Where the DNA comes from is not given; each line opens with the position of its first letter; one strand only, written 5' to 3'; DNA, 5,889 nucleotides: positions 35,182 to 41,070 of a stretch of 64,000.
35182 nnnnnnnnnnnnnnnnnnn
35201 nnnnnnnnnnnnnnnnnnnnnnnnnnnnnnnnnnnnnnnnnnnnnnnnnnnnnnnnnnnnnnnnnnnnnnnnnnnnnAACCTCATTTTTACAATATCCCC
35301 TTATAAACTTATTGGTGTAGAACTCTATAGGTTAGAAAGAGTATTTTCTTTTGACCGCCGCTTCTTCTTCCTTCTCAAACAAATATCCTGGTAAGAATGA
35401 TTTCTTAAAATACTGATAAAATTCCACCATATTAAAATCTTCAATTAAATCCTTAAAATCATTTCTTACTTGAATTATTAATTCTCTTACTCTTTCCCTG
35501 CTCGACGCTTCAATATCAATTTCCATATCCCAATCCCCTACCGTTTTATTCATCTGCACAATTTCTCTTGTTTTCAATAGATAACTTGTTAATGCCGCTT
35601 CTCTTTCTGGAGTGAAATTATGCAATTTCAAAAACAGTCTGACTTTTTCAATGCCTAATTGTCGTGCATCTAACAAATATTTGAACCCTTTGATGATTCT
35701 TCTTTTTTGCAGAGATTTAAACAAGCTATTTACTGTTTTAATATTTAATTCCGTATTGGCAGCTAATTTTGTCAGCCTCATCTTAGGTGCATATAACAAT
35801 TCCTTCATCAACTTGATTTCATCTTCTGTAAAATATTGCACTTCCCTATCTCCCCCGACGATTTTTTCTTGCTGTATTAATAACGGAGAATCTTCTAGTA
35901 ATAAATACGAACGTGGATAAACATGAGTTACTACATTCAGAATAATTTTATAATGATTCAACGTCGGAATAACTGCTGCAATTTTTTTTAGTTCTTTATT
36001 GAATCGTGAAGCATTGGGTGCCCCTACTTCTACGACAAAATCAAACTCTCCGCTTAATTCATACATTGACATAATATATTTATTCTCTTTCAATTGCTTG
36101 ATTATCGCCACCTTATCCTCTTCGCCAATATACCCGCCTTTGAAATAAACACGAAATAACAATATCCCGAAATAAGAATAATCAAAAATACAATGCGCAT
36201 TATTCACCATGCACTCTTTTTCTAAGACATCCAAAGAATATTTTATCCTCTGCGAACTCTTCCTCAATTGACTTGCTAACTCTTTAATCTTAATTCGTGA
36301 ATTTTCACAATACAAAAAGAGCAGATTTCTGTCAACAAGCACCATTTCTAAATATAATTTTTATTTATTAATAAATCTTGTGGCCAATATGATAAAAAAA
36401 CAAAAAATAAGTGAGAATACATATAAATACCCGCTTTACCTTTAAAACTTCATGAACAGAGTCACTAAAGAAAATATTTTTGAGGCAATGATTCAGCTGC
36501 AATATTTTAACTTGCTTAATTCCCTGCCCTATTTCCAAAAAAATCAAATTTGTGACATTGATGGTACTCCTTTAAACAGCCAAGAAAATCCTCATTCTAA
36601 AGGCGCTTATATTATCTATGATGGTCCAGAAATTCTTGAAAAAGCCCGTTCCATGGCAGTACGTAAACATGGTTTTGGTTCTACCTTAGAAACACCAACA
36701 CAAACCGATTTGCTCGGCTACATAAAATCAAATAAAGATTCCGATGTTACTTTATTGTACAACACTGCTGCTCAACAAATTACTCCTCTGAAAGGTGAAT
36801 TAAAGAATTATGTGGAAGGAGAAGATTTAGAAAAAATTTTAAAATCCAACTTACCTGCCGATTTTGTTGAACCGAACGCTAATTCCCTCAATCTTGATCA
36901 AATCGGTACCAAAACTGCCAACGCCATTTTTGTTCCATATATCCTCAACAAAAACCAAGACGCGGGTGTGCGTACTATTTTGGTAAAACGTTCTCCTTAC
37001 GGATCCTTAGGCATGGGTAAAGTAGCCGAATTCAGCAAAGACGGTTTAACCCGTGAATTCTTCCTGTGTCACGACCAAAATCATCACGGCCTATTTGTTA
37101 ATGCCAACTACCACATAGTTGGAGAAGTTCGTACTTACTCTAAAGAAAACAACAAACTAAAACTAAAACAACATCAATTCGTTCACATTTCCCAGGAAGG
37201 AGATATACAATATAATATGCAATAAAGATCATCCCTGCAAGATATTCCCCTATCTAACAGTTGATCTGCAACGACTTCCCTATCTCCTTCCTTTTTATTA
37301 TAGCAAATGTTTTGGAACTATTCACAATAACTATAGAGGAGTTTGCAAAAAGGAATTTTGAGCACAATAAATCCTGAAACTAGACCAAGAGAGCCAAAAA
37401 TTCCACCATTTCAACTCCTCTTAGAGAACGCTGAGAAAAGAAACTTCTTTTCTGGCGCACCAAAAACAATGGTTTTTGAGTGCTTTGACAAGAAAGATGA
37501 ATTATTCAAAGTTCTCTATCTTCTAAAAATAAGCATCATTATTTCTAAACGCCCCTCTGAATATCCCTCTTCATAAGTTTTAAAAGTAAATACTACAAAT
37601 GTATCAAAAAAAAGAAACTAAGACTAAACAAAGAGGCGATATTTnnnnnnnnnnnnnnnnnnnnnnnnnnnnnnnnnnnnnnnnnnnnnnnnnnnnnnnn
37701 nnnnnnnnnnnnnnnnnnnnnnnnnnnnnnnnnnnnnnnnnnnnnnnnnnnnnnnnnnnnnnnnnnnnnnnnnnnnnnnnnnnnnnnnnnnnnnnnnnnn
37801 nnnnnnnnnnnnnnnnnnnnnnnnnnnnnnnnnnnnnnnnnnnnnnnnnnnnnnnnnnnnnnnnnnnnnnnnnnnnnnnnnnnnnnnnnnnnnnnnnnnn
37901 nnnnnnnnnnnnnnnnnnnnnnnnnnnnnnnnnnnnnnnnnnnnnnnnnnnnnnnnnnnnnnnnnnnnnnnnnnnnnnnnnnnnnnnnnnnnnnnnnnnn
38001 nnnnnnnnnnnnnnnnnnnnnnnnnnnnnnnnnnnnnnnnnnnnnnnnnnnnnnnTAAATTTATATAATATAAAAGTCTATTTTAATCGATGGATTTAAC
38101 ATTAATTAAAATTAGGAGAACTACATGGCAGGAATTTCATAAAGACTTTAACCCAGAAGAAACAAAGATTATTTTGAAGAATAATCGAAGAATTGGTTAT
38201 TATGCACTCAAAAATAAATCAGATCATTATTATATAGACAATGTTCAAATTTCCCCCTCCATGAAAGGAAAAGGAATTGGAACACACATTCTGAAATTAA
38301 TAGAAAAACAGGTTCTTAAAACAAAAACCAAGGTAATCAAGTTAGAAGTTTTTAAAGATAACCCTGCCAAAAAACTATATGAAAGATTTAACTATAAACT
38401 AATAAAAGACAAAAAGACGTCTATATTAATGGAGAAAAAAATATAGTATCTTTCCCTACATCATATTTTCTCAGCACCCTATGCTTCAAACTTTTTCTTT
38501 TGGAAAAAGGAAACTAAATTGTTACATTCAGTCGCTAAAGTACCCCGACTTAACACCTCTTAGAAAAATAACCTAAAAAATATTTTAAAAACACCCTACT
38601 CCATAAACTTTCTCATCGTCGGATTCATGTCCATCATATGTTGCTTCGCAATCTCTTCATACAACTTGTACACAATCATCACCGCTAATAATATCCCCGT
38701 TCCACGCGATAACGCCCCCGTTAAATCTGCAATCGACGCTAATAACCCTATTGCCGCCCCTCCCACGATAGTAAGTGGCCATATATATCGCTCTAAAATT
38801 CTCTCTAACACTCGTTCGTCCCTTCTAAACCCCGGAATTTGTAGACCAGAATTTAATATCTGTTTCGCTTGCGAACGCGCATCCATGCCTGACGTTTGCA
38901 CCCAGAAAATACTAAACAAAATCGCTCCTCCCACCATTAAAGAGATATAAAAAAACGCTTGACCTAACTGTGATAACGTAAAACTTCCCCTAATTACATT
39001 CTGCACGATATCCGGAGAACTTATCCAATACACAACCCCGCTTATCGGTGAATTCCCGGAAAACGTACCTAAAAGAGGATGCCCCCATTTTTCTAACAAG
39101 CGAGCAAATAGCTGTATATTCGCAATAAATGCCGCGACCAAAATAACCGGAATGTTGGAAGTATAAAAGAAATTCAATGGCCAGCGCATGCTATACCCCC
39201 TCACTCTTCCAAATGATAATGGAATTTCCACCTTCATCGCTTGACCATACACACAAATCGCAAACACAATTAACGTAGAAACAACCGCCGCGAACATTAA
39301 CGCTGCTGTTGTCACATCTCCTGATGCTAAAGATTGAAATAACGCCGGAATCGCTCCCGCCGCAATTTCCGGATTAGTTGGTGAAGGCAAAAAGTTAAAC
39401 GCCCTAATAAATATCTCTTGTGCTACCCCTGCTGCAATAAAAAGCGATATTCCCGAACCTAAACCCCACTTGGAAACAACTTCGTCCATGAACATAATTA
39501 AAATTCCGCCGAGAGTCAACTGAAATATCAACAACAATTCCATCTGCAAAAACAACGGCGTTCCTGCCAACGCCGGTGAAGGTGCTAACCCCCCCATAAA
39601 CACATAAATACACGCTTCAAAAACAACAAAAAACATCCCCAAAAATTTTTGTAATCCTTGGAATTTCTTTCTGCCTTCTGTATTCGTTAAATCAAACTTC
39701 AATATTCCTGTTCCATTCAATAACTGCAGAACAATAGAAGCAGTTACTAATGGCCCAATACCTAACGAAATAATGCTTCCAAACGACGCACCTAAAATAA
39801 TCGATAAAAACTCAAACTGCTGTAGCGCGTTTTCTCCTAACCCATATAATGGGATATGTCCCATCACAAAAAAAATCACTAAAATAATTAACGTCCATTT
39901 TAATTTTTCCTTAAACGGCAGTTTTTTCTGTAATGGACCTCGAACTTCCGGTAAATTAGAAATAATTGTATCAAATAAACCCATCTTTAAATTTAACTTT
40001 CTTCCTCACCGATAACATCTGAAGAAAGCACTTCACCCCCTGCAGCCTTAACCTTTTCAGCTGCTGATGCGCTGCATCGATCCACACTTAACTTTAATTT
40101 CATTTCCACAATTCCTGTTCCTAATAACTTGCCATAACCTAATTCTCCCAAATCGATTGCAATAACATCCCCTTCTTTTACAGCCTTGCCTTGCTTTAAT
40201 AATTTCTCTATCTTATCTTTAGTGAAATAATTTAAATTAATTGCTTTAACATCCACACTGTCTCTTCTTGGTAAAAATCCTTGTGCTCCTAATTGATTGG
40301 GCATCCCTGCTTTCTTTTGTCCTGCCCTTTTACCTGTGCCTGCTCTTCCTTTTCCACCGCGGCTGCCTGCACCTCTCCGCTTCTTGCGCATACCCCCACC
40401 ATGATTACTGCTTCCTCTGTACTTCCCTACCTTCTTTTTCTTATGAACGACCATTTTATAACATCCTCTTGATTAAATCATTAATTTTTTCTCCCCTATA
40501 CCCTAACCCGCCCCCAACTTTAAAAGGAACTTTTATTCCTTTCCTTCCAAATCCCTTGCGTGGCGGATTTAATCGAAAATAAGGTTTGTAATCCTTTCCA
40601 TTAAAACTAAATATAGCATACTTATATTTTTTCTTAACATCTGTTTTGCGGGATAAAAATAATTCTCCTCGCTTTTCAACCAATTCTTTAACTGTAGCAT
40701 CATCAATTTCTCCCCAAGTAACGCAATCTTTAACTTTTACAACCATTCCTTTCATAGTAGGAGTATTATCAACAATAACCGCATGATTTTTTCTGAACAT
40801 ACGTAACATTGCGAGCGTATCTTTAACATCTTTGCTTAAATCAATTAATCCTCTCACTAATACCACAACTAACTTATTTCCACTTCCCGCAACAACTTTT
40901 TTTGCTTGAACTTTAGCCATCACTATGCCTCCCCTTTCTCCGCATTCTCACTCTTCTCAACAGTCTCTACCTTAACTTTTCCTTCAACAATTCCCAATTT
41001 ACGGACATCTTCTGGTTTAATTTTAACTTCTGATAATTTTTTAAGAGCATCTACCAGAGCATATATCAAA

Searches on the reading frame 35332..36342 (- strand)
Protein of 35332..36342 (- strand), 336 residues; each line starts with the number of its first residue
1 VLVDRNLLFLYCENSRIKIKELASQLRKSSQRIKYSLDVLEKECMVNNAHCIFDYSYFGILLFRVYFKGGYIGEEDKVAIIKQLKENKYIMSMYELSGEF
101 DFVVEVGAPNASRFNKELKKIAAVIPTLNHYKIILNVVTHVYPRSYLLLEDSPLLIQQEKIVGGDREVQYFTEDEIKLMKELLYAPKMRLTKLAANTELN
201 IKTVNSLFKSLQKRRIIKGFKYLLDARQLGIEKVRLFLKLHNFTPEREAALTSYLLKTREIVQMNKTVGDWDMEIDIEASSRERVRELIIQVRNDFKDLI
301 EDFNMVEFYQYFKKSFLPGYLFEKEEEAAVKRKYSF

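Call 46: search_protein_families(library=pfam, proteins=[window:35332-36342:-], max_evalue=0.0001)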
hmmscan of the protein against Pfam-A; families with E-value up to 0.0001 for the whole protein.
window:35332-36342:- (336 aa): 2 families
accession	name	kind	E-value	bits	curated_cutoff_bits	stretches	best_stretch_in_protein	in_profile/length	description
PF01037.27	AsnC_trans_reg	-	1.9e-08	34.5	25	0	79-123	13-58/73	Lrp/AsnC ligand binding domain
PF13412.12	HTH_24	-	2.8e-06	27.2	21.9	0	4-43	5-44/48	Winged helix-turn-helix DNA-binding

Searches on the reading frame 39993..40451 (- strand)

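Call 46: search_protein_families(library=pfam, proteins=[window:39993-40451:-], max_evalue=0.0001)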
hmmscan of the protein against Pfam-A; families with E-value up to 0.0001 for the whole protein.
window:39993-40451:- (152 aa): 1 family
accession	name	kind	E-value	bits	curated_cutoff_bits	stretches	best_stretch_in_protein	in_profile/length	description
PF00828.25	Ribosomal_L27A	-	1.4e-11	45.1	21.5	1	79-141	5-71/72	Ribosomal proteins 50S-L15, 50S-L18e, 60S-L27A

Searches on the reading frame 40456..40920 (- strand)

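Call 46: search_protein_families(library=pfam, proteins=[window:40456-40920:-], max_evalue=0.0001)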
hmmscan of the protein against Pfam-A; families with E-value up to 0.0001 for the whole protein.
window:40456-40920:- (154 aa): 1 family
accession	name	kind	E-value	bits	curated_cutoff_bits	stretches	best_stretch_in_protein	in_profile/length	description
PF00327.25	Ribosomal_L30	-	2.2e-13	50.3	23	1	18-67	2-51/51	Ribosomal protein L30p/L7e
